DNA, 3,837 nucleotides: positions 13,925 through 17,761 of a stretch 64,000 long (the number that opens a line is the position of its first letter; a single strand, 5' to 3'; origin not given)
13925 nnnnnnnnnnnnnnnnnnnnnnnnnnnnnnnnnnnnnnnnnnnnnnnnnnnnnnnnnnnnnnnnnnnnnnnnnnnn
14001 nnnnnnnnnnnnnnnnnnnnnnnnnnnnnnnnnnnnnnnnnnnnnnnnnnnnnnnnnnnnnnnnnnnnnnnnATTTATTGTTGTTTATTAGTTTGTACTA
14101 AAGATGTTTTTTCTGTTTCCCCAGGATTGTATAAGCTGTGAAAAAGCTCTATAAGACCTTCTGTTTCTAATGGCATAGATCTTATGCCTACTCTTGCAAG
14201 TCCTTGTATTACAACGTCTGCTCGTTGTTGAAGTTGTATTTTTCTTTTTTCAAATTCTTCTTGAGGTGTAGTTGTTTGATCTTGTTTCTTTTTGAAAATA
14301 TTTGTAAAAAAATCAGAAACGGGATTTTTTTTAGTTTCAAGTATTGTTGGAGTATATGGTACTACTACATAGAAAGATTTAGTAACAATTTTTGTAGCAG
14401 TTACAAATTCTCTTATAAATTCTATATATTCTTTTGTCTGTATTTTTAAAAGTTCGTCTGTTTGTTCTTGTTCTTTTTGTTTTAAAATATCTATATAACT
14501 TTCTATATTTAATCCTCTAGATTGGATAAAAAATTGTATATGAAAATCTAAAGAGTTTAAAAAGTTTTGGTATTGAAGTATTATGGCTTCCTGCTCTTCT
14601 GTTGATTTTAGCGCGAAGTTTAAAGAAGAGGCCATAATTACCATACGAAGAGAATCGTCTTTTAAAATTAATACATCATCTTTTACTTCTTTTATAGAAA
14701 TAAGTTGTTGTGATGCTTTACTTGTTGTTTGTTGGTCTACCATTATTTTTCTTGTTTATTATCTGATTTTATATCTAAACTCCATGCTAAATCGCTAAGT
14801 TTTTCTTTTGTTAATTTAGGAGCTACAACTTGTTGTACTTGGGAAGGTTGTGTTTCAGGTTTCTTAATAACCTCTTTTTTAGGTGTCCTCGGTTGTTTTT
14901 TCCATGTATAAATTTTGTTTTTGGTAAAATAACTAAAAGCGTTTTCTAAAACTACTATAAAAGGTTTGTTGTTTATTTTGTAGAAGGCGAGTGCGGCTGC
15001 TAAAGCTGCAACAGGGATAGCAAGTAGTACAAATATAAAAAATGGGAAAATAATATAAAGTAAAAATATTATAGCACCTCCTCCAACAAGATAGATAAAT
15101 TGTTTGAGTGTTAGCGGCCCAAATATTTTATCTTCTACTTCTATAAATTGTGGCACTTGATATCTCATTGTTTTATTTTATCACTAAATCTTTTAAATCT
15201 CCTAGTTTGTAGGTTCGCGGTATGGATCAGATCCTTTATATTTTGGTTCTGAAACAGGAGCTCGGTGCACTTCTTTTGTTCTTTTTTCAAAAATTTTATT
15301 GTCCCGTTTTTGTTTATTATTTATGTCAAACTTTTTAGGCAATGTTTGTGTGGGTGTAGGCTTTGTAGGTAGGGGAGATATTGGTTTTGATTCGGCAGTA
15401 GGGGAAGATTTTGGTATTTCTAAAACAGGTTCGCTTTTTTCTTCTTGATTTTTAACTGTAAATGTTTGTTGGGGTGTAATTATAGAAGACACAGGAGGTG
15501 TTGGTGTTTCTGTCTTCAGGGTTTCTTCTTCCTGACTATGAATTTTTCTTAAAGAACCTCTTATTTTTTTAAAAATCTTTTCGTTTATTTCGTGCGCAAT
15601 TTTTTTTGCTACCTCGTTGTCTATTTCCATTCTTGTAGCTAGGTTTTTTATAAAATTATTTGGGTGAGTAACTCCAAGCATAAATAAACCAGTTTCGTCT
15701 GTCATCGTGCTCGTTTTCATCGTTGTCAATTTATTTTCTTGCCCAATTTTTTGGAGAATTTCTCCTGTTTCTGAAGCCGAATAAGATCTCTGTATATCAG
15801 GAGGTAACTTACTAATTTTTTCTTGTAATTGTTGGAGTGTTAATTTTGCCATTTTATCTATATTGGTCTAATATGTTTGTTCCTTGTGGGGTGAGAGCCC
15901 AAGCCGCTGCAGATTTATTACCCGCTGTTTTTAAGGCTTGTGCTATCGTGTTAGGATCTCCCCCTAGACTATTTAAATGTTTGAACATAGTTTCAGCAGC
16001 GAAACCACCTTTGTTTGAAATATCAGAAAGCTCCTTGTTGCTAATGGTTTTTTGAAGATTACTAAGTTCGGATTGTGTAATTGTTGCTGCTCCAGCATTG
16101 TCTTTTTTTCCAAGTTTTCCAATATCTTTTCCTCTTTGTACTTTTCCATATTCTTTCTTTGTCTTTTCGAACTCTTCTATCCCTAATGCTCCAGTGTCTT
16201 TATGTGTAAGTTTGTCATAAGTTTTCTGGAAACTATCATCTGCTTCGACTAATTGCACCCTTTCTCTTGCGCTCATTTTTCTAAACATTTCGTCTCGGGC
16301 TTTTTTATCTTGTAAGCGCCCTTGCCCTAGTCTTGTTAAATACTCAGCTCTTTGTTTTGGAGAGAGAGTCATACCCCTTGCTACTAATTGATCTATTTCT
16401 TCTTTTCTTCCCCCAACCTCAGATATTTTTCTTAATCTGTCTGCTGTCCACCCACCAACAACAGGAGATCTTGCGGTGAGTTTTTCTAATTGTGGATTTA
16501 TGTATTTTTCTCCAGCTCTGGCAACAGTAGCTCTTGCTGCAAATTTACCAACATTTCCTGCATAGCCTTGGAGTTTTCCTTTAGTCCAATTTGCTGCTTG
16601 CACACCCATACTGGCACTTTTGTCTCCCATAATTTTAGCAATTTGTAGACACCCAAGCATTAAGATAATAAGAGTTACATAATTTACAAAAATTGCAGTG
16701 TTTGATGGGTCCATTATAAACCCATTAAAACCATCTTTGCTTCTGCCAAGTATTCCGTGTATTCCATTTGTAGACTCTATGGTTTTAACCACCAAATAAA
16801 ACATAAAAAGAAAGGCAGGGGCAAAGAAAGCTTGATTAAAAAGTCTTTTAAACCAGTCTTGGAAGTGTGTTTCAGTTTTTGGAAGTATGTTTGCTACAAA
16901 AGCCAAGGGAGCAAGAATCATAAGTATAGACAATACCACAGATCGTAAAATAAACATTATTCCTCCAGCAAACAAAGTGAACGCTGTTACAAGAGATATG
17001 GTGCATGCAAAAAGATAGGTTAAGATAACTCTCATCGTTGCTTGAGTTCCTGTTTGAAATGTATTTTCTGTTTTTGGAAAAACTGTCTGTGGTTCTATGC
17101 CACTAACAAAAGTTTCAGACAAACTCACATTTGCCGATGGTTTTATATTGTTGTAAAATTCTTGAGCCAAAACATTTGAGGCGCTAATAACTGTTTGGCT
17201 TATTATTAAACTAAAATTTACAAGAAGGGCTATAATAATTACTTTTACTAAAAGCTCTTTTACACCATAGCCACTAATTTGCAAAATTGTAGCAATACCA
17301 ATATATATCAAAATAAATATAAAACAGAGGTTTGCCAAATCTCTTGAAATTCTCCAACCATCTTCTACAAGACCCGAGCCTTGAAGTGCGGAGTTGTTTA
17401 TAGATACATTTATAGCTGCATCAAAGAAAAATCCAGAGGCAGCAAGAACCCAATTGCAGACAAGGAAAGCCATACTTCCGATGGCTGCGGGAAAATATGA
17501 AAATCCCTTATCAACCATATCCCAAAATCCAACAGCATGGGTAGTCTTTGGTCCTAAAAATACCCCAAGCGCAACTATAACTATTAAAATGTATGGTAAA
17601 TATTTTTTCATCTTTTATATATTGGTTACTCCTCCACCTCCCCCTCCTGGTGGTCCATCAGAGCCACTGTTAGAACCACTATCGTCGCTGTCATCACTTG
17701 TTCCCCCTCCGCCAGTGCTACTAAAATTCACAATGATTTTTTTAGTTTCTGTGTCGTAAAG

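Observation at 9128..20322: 11-gene T4SS/conjugation-like operon with no relaxase or coupling protein, in a reduced genome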

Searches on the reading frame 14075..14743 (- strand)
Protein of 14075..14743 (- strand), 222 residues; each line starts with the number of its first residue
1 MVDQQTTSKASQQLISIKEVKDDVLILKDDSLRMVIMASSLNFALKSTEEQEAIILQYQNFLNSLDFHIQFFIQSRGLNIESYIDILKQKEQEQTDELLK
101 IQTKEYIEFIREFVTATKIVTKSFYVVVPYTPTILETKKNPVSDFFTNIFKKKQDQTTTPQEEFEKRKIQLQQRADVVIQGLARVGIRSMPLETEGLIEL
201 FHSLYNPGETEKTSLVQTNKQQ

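Call 3: search_protein_families(library=pfam, proteins=[window:14075-14743:-], max_evalue=0.1)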
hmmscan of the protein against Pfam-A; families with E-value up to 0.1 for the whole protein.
window:14075-14743:- (222 aa): 2 families
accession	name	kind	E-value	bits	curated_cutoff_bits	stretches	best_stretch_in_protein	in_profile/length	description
PF13874.11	Nup54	-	0.0016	18.9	30.5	0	49-105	39-95/140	Nucleoporin complex subunit 54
PF11130.14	TraC_F_IV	-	0.0089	15.5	28.1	1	24-212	16-177/375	TraC protein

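Call 6: search_protein_families(library=ncbifam, proteins=[window:14075-14743:-], max_evalue=0.1)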
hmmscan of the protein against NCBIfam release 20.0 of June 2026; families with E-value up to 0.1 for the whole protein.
window:14075-14743:- (222 aa): 3 families
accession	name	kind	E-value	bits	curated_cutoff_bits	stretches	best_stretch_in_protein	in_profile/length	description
NF045975.1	VirB4_plasma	equivalog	2.6e-10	38.7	590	1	5-141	98-247/894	Mbov_0397 family ICE element conjugal transfer ATPase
NF045971.1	conju_CD1110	equivalog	5.6e-07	28.2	325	1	12-126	2-117/752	VirB4-like conjugal transfer ATPase, CD1110 family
NF041427.1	TrsD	subfamily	0.00025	20.9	200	1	12-129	16-143/201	TrsD/TraD family conjugative transfer protein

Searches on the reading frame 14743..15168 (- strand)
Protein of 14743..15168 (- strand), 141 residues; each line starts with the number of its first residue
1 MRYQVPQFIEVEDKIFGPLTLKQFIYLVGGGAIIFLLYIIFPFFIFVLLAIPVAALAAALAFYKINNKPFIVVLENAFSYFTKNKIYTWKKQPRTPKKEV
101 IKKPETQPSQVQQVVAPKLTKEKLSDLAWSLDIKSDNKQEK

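Call 3: search_protein_families(library=pfam, proteins=[window:14743-15168:-], max_evalue=0.1)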
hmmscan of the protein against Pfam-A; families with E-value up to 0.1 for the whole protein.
window:14743-15168:- (141 aa): 2 families
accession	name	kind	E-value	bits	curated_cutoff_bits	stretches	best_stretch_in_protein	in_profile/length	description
PF12666.12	PrgI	-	1.2e-10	42.2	27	1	8-85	5-87/91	PrgI family protein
PF12648.12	TcpE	-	0.00022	22.1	29.9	1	18-87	23-94/100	TcpE family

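Call 6: search_protein_families(library=ncbifam, proteins=[window:14743-15168:-], max_evalue=0.1)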
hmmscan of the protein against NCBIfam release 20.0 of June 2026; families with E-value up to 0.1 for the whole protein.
window:14743-15168:- (141 aa): 2 families
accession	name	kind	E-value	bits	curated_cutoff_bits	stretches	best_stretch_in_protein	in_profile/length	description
NF042935.1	SCO6880_fam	subfamily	0.0026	16.8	60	1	14-82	12-79/477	SCO6880 family protein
TIGR02740.1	TraF-like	hypoth_equivalog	0.023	14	232.25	1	53-113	9-70/276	TraF-like protein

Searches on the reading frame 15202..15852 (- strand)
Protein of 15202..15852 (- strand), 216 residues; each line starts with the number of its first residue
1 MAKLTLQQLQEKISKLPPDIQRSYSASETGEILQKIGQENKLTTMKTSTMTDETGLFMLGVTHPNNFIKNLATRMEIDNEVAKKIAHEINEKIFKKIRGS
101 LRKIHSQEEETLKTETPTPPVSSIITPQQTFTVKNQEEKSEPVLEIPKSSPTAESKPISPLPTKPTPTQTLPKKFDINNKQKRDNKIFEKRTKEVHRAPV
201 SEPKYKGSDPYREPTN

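Call 3: search_protein_families(library=pfam, proteins=[window:15202-15852:-], max_evalue=0.1)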
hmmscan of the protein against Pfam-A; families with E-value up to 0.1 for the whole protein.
window:15202-15852:- (216 aa): 0 families

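Call 6: search_protein_families(library=ncbifam, proteins=[window:15202-15852:-], max_evalue=0.1)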
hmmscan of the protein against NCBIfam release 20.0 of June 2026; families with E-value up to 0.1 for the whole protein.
window:15202-15852:- (216 aa): 2 families
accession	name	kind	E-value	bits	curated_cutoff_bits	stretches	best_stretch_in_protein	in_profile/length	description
NF011555.0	PRK14981.2-1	equivalog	0.024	15.3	170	1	25-115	13-98/114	DNA-directed RNA polymerase subunit F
NF040983.1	BimA_second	exception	0.071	12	600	1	93-173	66-146/381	trimeric autotransporter actin-nucleating factor BimA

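Call 49: search_solved_structures(query=A5, max_evalue=1)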
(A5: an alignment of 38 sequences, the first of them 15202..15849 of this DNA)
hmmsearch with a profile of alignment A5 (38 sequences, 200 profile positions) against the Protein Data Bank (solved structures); distinct sequences matched with E-value up to 1: 2.
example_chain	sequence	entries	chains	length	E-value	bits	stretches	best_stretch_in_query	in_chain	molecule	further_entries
7ezi_A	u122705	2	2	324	0.098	16.2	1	47-100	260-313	L-galactose dehydrogenase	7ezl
3fd2_A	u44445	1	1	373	0.47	14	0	32-92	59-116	Site-specific DNA endonuclease I-MsoI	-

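Call 50: search_protein_families(library=pfam, alignment_id=A5, max_evalue=0.01)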
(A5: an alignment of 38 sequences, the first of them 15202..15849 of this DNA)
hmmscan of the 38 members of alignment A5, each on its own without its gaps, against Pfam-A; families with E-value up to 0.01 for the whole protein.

A. member 1, window:15202-15849:- (215 aa): 0 families

B. families by the number of members that match (of 38 scanned): 2 families
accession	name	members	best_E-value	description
PF17172.10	GST_N_4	1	0.0057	Glutathione S-transferase N-terminal domain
PF08696.17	Dna2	1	0.0063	DNA replication factor Dna2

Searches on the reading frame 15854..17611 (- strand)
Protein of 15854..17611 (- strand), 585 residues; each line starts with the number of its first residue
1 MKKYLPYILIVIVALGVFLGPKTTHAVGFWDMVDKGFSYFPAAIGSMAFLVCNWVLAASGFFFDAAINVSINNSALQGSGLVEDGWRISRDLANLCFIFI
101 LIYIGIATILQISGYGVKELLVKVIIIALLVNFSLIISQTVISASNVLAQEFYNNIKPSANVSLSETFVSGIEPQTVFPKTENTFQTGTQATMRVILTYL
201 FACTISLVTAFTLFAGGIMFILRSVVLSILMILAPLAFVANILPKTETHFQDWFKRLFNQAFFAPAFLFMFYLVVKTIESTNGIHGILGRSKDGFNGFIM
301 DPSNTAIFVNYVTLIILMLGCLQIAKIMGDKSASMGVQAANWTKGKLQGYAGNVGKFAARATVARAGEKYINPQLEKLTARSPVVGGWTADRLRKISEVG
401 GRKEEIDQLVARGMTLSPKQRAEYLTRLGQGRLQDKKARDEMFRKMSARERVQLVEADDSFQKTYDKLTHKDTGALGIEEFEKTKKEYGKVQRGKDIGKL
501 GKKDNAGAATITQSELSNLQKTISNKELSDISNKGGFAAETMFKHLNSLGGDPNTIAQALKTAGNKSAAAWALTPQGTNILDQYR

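Call 3: search_protein_families(library=pfam, proteins=[window:15854-17611:-], max_evalue=0.1)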
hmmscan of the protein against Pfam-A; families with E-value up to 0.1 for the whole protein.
window:15854-17611:- (585 aa): 3 families
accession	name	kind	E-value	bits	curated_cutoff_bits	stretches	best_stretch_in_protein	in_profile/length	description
PF04610.19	TrbL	-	0.00014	22.2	25.9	1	116-280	24-182/215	TrbL/VirB6 plasmid conjugal transfer protein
PF13354.11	Beta-lactamase2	-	0.019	14.8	22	1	358-453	90-171/214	Beta-lactamase enzyme family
PF10434.14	MAM1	-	0.036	14.1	25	1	489-542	69-124/257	Monopolin complex protein MAM1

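Call 6: search_protein_families(library=ncbifam, proteins=[window:15854-17611:-], max_evalue=0.1)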
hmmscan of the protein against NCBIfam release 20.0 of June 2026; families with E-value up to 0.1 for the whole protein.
window:15854-17611:- (585 aa): 1 family
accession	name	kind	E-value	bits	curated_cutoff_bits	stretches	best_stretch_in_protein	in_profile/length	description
NF046089.1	CD3337_EF1877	subfamily_domain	0.00022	20.1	120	1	180-278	287-384/450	CD3337/EF1877 family mobilome membrane protein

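Call 61: search_protein_families(library=pfam, alignment_id=A6, max_evalue=0.01)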
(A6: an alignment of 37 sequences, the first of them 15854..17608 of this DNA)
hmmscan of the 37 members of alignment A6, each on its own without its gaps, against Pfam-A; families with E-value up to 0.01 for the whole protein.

A. member 1, window:15854-17608:- (584 aa): 1 family
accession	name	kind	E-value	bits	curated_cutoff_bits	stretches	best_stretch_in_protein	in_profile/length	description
PF04610.19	TrbL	-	0.00014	22.2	25.9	1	115-279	24-182/215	TrbL/VirB6 plasmid conjugal transfer protein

B. families by the number of members that match (of 37 scanned): 6 families
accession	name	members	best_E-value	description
PF04610.19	TrbL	7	1.3e-07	TrbL/VirB6 plasmid conjugal transfer protein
PF24287.1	DUF7475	2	0.0031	Family of unknown function (DUF7475)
PF01595.25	CNNM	1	0.00049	Cyclin M transmembrane N-terminal domain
PF07544.18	Med9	1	0.0029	RNA polymerase II transcription mediator complex subunit 9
PF07956.16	DUF1690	1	0.005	Protein of Unknown function (DUF1690)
PF17300.7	FIN1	1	0.0062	Filaments in between nuclei protein-1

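Call 62: search_solved_structures(query=A6, max_evalue=1)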
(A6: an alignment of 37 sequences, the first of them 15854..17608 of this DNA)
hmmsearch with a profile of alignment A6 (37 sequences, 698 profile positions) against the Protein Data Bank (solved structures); distinct sequences matched with E-value up to 1: 27.
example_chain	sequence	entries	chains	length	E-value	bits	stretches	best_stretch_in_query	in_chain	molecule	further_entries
7dxk_A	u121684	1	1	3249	0.0045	19.2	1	460-594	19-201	Huntingtin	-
3iyk_A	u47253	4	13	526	0.029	16.5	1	376-633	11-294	VP5 | Outer capsid protein VP5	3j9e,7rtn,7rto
6uxv_C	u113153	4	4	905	0.035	16.2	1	475-577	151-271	SWI/SNF chromatin-remodeling complex subunit SNF5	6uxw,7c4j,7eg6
7egm_C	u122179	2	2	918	0.036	16.2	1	475-577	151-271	SWI/SNF chromatin-remodeling complex subunit SNF5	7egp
9o0l_A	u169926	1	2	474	0.04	16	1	384-649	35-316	Coiled-coil domain-containing protein 6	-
9o04_A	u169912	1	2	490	0.043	15.9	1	384-649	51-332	Coiled-coil domain-containing protein 6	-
7jg5_d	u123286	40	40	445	0.076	15.1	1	507-618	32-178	ATP synthase subunit b-delta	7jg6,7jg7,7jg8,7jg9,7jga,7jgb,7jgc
8t1i_J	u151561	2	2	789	0.085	15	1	464-564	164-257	Mediator of RNA polymerase II transcription subunit 15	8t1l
7emf_O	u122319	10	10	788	0.18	13.9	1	467-569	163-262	Mediator of RNA polymerase II transcription subunit 15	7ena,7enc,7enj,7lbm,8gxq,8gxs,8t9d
6oqr_X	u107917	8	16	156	0.23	13.6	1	509-594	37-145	ATP synthase subunit b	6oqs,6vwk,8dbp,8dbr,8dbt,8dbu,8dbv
4hse_A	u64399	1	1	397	0.23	13.5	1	528-608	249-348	Chaperone protein ClpB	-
9ip0_A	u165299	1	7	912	0.23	13.5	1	428-633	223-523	Chaperone protein ClpB1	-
6yej_A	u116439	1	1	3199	0.24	13.5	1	460-573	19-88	Huntingtin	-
8dbw_X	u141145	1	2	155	0.34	13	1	509-594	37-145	ATP synthase subunit b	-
7n6g_5E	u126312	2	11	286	0.36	12.9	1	481-580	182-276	FAP114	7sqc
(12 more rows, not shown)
